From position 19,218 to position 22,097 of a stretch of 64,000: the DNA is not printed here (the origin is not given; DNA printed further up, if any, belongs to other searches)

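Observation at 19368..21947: PorV barrel split by a beta-propeller carrying three nested LysM-like domains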

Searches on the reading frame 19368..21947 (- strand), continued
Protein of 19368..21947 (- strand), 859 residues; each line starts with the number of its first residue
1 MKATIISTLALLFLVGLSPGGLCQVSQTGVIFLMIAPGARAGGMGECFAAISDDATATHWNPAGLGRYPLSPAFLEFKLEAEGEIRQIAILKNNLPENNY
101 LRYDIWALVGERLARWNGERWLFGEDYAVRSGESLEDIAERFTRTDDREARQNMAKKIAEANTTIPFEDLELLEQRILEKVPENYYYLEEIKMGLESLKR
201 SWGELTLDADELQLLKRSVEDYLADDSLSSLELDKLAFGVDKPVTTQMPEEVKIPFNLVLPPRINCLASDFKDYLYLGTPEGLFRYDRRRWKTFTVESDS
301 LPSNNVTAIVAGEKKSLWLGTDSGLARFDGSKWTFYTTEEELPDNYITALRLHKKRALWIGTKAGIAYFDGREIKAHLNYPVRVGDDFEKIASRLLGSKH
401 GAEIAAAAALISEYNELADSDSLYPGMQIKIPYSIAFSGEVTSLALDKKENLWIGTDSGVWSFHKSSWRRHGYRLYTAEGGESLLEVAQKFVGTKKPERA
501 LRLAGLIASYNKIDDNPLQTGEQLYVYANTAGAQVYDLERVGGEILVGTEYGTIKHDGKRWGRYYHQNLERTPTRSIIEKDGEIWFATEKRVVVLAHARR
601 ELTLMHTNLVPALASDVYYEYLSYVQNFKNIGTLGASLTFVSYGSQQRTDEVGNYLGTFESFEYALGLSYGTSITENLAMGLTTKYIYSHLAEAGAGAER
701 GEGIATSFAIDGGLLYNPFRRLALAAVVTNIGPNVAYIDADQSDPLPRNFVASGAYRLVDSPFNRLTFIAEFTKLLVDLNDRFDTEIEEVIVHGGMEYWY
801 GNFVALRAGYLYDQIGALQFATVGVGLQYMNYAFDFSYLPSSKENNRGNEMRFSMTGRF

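Call 33: fold_search(model_id=the predicted structure, library=pdb)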
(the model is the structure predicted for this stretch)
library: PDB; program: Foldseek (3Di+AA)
matches with E <= 10: 1035; with E <= 0.001: 253
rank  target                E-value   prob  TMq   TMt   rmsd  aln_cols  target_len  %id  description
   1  8gl6_F                3.5e-18  1.00  0.27  0.61   4.7       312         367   24  The Type 9 Secretion System in vitro assembled, RemA-CTD substrate bound complex (released 2024-01-31)
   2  6h3i_F                4.6e-15  1.00  0.26  0.63   4.7       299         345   23  Structural snapshots of the Type 9 protein translocon (released 2018-11-07)
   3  3ott_B                2.9e-12  1.00  0.27  0.31  17.0       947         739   11  Crystal Structure of the extracellular domain of the putative one component system BT4673 from B. thetaiotaomicron (released 2011-08-10)
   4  3va6_B                8.7e-12  1.00  0.28  0.31  16.5       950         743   11  Crystal Structure of the extracellular domain of the putative hybrid two component system BT4673 from B. thetaiotaomic (released 2012-06-13)
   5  3va6_A                2.4e-11  1.00  0.29  0.32  19.2      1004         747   10  Crystal Structure of the extracellular domain of the putative hybrid two component system BT4673 from B. thetaiotaomic (released 2012-06-13)
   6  3ott_A                4.0e-11  1.00  0.18  0.21  26.5       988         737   11  Crystal Structure of the extracellular domain of the putative one component system BT4673 from B. thetaiotaomicron (released 2011-08-10)
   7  3v9f_A                1.1e-10  1.00  0.28  0.32  20.2       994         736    9  Crystal Structure of the extracellular domain of the putative hybrid two component system BT3049 from B. thetaiotaomic (released 2012-03-14)
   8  4a2m_D                1.1e-10  1.00  0.18  0.21  26.4       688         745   13  Structure of the periplasmic domain of the heparin and heparan sulphate sensing hybrid two component system BT4663 in  (released 2012-05-02)
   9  4a2m_A                5.5e-10  1.00  0.13  0.15  28.1       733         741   12  Structure of the periplasmic domain of the heparin and heparan sulphate sensing hybrid two component system BT4663 in  (released 2012-05-02)
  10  4a2l_D                5.8e-10  1.00  0.12  0.14  30.6       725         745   15  Structure of the periplasmic domain of the heparin and heparan sulphate sensing hybrid two component system BT4663 in  (released 2012-05-02)
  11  4a2l_E                1.1e-09  1.00  0.12  0.14  29.7       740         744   14  Structure of the periplasmic domain of the heparin and heparan sulphate sensing hybrid two component system BT4663 in  (released 2012-05-02)
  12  4a2l_A                1.9e-09  1.00  0.13  0.15  28.7       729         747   12  Structure of the periplasmic domain of the heparin and heparan sulphate sensing hybrid two component system BT4663 in  (released 2012-05-02)
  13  4a2m_C                2.0e-09  1.00  0.17  0.19  26.7       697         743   13  Structure of the periplasmic domain of the heparin and heparan sulphate sensing hybrid two component system BT4663 in  (released 2012-05-02)
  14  4a2l_C                2.3e-09  1.00  0.13  0.14  30.1       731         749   13  Structure of the periplasmic domain of the heparin and heparan sulphate sensing hybrid two component system BT4663 in  (released 2012-05-02)
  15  4a2m_B                4.2e-09  1.00  0.20  0.23  20.4       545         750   12  Structure of the periplasmic domain of the heparin and heparan sulphate sensing hybrid two component system BT4663 in  (released 2012-05-02)
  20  5m11                  7.6e-07  1.00  0.22  0.25  14.4       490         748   14  Structural and functional probing of PorZ, an essential bacterial surface component of the type-IX secretion system of h (released 2016-11-09)
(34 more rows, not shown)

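Call 41: find_encoding_contigs(protein=P0061, flank=10000, max_places=2)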
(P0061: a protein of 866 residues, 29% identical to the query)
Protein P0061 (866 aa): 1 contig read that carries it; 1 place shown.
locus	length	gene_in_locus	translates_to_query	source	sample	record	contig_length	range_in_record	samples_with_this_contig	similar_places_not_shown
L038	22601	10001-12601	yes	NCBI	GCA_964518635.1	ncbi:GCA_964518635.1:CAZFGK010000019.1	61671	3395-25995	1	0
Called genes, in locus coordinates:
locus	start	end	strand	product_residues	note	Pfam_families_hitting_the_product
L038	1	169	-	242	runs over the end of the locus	PF01127:Sdh_cyt (faint)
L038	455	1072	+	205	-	-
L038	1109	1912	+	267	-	-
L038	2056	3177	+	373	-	PF02239:Cytochrom_D1 (faint), PF21783:YNCE (faint), PF22494:choice_anch_I (faint), PF10282:Lactonase (weak)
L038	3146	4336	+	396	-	PF06089:Asparaginase_II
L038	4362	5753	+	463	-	PF01212:Beta_elim_lyase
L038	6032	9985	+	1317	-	PF01364:Peptidase_C25, PF13860:FlgD_ig (faint)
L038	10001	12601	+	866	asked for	PF19572:PorV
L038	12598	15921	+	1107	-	-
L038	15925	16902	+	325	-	-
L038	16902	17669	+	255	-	-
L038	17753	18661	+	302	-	-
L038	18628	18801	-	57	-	-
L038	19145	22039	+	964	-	-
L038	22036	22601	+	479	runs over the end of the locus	-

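Call 42: find_encoding_contigs(protein=P0040, flank=10000, max_places=2)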
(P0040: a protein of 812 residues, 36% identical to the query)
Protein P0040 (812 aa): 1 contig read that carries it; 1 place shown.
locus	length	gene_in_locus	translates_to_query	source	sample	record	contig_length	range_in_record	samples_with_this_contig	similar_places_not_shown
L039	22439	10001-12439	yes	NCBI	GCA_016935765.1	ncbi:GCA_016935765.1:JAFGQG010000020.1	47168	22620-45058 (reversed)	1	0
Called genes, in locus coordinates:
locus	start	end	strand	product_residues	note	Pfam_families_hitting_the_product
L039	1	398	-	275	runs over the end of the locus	PF00175:NAD_binding_1 (weak), PF10418:DHODB_Fe-S_bind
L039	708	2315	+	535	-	PF14237:GYF_2 (faint)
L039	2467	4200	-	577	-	PF01590:GAF (weak), PF00989:PAS, PF13426:PAS_9, PF00072:Response_reg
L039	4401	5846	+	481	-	PF02463:SMC_N, PF00005:ABC_tran, PF13555:AAA_29 (faint), PF00005:ABC_tran, PF13304:AAA_21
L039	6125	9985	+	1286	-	PF08126:Propeptide_C25, PF01364:Peptidase_C25, PF13860:FlgD_ig (weak), PF18962:Por_Secre_tail (weak)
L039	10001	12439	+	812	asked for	PF07494:Reg_prop (faint), PF19572:PorV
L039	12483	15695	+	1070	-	PF13517:FG-GAP_3 (faint), PF15907:Itfg2 (faint), PF18962:Por_Secre_tail (weak)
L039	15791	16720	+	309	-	-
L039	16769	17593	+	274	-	-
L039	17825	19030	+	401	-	PF04055:Radical_SAM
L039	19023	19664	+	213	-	-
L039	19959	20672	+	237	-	PF13860:FlgD_ig, PF18962:Por_Secre_tail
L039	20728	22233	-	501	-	PF00112:Peptidase_C1, PF18962:Por_Secre_tail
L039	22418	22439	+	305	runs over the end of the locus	PF02881:SRP54_N, PF06414:Zeta_toxin, PF13245:AAA_19 (weak), PF13604:AAA_30 (weak), PF00448:SRP54, PF01656:CbiA (weak), PF09848:SLFN-g3_helicase (weak), PF13401:AAA_22 (weak), +2 more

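Call 43: list_cluster_members(proteins=[P0040, P0041, P0051, P0054, P0036, P0008, P0034, P0016, P0010, P0045])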
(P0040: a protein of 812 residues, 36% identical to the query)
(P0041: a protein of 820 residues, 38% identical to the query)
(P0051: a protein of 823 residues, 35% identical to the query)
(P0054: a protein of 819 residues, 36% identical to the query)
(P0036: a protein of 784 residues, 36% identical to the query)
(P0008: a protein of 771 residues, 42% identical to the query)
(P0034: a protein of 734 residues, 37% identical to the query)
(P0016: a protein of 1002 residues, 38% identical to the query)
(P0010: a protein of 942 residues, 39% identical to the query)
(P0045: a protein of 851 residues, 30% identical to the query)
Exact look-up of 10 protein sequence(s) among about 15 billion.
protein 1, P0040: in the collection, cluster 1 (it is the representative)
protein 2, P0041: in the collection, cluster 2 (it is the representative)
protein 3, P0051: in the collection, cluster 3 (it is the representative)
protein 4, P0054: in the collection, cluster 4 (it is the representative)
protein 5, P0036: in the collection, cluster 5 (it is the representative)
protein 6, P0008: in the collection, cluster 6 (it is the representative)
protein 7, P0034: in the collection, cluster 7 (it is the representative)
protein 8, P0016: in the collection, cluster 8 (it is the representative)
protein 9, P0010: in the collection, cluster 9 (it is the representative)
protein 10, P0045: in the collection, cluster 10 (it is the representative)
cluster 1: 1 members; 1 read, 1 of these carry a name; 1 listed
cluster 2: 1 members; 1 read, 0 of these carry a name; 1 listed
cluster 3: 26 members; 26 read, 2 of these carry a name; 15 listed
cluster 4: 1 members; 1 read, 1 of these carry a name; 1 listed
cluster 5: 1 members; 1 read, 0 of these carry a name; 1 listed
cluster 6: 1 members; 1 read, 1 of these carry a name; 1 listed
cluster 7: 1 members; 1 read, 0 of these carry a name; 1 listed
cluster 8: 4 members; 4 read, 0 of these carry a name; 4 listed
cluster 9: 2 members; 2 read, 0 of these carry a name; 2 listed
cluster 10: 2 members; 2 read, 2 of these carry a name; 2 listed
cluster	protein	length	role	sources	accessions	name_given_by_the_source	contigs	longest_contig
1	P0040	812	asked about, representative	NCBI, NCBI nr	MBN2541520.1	PorV/PorQ family protein [bacterium]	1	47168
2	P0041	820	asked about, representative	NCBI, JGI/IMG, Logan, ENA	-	-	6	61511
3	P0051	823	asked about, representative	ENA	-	-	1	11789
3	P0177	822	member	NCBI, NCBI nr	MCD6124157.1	PorV/PorQ family protein [bacterium]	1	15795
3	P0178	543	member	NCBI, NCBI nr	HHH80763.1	MAG TPA: hypothetical protein ENL24_02005, partial [candidate division Zixibacteria ... | hypothetical protein [candidate division Zixibacteria bacterium]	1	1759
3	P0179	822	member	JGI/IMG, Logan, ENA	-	-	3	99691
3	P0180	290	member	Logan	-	-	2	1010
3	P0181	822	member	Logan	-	-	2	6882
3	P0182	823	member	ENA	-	-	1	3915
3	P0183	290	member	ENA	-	-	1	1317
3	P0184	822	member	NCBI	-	-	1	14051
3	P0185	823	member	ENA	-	-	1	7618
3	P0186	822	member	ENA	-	-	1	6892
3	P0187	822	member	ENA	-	-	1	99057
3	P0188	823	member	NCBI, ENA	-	-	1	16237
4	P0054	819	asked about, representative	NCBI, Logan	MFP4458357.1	MAG: PorV/PorQ family protein [Candidatus Zixiibacteriota bacterium]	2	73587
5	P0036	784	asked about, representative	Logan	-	-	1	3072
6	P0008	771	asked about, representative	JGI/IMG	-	hypothetical protein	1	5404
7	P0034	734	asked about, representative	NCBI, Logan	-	-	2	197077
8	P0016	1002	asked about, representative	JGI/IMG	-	-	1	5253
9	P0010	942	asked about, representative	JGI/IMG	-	-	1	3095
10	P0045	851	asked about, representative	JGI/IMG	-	hypothetical protein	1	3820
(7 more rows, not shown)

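Call 51: search_protein_families(library=pfam, proteins=[P0105, P0100, P0139, P0078, P0077, P0085, P0136, P0058, P0060, P0115], max_evalue=0.001)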
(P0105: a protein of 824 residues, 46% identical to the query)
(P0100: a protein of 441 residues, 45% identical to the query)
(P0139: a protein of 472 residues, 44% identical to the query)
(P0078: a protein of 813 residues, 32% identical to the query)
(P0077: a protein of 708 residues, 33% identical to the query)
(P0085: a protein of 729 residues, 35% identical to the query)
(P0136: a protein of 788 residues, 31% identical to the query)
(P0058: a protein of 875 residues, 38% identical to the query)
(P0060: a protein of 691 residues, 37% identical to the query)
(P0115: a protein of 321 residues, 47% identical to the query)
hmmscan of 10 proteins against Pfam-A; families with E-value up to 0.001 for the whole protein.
P0105 (824 aa): 1 family
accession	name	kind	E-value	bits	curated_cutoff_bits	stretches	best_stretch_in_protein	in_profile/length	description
PF19572.5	PorV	-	1.4e-13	51.4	27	1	565-741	61-239/243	Type IX secretion system protein PorV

P0100 (441 aa): 1 family
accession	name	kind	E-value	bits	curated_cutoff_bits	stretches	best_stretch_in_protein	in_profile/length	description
PF19572.5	PorV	-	2.3e-12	47.4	27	1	173-357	50-239/243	Type IX secretion system protein PorV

P0139 (472 aa): 2 families
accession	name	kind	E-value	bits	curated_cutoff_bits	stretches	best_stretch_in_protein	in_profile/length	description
PF19572.5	PorV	-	2.9e-29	102.7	27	1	26-249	12-240/243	Type IX secretion system protein PorV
PF03687.19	UPF0164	-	5.9e-05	22.5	21.4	1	26-100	40-110/325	Uncharacterised protein family (UPF0164)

P0078 (813 aa): 3 families
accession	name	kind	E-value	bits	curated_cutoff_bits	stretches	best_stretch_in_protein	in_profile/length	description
PF07494.17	Reg_prop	-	2.6e-16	58.1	20.4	0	433-454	2-23/24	Two component regulator propeller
PF03687.19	UPF0164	-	3.4e-06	26.5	21.4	1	20-86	7-77/325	Uncharacterised protein family (UPF0164)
PF19572.5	PorV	-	0.00025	21.1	27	0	547-683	82-228/243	Type IX secretion system protein PorV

P0077 (708 aa): 4 families
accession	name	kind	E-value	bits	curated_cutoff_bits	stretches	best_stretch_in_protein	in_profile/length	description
PF07494.17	Reg_prop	-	6.7e-14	50.7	20.4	0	180-199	4-23/24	Two component regulator propeller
PF19572.5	PorV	-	4e-08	33.5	27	1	455-605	85-238/243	Type IX secretion system protein PorV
PF23748.1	Beta-prop_LRRK2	-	0.0006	19.3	26.9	0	178-201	271-294/359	LRRK2 beta propeller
PF08450.18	SGL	-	0.00069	19.7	26.3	0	179-249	39-113/246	SMP-30/Gluconolactonase/LRE-like region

P0085 (729 aa): 2 families
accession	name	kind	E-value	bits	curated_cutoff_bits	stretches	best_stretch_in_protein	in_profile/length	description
PF07494.17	Reg_prop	-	4e-14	51.4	20.4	0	348-367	4-23/24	Two component regulator propeller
PF19572.5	PorV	-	4.3e-11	43.3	27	1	448-611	70-238/243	Type IX secretion system protein PorV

P0136 (788 aa): 4 families
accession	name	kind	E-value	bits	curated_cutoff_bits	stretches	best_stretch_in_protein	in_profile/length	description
PF07494.17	Reg_prop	-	4.8e-13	48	20.4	0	374-397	1-24/24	Two component regulator propeller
PF19572.5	PorV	-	3.6e-08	33.7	27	1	499-655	55-219/243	Type IX secretion system protein PorV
PF23410.3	Beta-prop_VPS8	-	3.4e-05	23.4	28.9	1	300-365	27-96/358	Vps8 beta-propeller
PF23748.1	Beta-prop_LRRK2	-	0.00055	19.5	26.9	0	375-401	271-297/359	LRRK2 beta propeller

P0058 (875 aa): 3 families
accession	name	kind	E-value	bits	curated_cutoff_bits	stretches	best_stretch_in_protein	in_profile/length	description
PF19572.5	PorV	-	4.7e-13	49.7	27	1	620-792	61-238/243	Type IX secretion system protein PorV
PF11751.14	PorP_SprF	-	6.7e-05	23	22.3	1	672-854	75-252/273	Type IX secretion system membrane protein PorP/SprF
PF24512.1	DUF7592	-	0.0006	20.2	27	0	415-435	47-67/85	Domain of unknown function (DUF7592)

P0060 (691 aa): 2 families
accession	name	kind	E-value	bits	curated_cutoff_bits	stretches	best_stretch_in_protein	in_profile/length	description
PF07494.17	Reg_prop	-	3.5e-17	60.7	20.4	0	342-363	2-23/24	Two component regulator propeller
PF19572.5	PorV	-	1.7e-12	47.8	27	1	431-595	71-238/243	Type IX secretion system protein PorV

P0115 (321 aa): 4 families
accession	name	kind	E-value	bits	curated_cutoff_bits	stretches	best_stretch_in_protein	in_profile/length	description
PF19572.5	PorV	-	4.4e-25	89.1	27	1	26-248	10-238/243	Type IX secretion system protein PorV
PF03687.19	UPF0164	-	1.6e-07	30.9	21.4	1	29-295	41-323/325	Uncharacterised protein family (UPF0164)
PF11751.14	PorP_SprF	-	1.2e-06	28.7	22.3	1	57-301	17-251/273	Type IX secretion system membrane protein PorP/SprF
PF03349.22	Toluene_X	-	0.00026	20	29.7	0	43-73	23-56/421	Outer membrane protein transport protein (OMPP1/FadL/TodX)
